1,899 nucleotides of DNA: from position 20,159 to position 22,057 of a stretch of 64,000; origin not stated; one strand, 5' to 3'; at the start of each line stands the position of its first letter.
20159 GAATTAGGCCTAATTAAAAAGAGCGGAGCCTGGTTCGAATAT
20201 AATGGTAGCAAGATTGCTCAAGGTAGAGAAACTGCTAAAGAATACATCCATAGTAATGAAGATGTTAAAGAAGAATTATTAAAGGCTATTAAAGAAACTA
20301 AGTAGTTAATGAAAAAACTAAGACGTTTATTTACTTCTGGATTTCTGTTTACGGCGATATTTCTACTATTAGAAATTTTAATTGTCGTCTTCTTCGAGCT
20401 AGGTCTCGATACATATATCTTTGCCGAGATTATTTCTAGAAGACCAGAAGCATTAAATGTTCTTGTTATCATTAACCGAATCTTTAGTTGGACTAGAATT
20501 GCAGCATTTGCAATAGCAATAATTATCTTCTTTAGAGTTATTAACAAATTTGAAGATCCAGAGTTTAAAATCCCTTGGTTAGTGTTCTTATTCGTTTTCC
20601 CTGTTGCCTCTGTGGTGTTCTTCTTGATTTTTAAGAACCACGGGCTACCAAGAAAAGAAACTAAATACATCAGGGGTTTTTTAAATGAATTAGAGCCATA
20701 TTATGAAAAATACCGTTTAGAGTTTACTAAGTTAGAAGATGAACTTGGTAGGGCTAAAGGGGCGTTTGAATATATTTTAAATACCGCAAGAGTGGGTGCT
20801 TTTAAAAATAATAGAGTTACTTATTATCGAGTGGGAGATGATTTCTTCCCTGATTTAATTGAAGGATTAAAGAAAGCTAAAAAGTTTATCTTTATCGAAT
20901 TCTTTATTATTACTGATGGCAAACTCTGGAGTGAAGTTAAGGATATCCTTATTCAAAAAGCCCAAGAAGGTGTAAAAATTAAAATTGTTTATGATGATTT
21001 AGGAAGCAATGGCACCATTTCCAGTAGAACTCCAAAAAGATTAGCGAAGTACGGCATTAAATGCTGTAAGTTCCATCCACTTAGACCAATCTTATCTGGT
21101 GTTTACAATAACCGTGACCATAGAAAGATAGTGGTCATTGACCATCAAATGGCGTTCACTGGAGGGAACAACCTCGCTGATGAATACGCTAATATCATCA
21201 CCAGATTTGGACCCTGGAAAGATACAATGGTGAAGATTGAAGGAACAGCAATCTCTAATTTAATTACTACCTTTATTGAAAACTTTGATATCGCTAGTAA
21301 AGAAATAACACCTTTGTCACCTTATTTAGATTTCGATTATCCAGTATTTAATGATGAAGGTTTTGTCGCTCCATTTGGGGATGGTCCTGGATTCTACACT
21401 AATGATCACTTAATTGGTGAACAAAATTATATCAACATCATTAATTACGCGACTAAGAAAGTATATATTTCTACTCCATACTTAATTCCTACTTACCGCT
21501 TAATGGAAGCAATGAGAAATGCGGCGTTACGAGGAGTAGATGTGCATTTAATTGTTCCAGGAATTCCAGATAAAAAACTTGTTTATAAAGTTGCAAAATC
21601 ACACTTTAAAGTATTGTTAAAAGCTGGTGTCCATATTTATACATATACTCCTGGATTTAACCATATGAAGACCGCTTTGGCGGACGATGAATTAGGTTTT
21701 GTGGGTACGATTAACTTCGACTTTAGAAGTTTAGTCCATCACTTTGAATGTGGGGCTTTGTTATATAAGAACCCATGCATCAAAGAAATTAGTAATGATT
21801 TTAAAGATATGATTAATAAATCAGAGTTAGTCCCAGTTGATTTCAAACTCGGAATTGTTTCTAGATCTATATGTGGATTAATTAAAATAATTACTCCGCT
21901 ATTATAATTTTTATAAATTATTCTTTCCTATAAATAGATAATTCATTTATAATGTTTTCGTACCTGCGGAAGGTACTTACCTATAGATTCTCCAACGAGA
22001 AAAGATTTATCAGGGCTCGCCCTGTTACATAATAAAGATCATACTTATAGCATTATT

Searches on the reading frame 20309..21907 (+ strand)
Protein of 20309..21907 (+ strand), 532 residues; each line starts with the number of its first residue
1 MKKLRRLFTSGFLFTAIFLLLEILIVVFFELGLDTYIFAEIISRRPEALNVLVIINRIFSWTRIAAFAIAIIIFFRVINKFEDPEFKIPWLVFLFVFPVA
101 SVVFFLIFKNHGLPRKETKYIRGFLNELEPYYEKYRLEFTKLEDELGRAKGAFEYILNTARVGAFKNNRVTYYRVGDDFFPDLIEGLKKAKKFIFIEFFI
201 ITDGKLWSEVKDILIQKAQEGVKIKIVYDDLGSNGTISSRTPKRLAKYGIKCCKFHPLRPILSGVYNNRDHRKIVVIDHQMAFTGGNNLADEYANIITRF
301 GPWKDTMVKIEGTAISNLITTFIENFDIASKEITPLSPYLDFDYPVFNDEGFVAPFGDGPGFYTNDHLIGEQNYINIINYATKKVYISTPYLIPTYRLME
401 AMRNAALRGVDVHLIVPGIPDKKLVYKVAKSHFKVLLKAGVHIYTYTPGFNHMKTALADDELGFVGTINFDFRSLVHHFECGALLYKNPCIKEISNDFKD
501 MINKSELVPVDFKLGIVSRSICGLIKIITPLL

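Call 67: search_protein_families(library=pfam, proteins=[window:20309-21907:+], max_evalue=0.00001)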
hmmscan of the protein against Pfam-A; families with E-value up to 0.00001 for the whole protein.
window:20309-21907:+ (532 aa): 3 families
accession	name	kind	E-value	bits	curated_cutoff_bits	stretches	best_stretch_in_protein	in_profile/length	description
PF13091.12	PLDc_2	-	2.2e-37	128.3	27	2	374-501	1-131/132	PLD-like domain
PF00614.28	PLDc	-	5.7e-14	51.9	21.9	1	266-293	1-28/28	Phospholipase D Active site motif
PF13396.11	PLDc_N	-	7.2e-06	26.3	23.3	0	68-108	1-40/42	Phospholipase_D-nuclease N-terminal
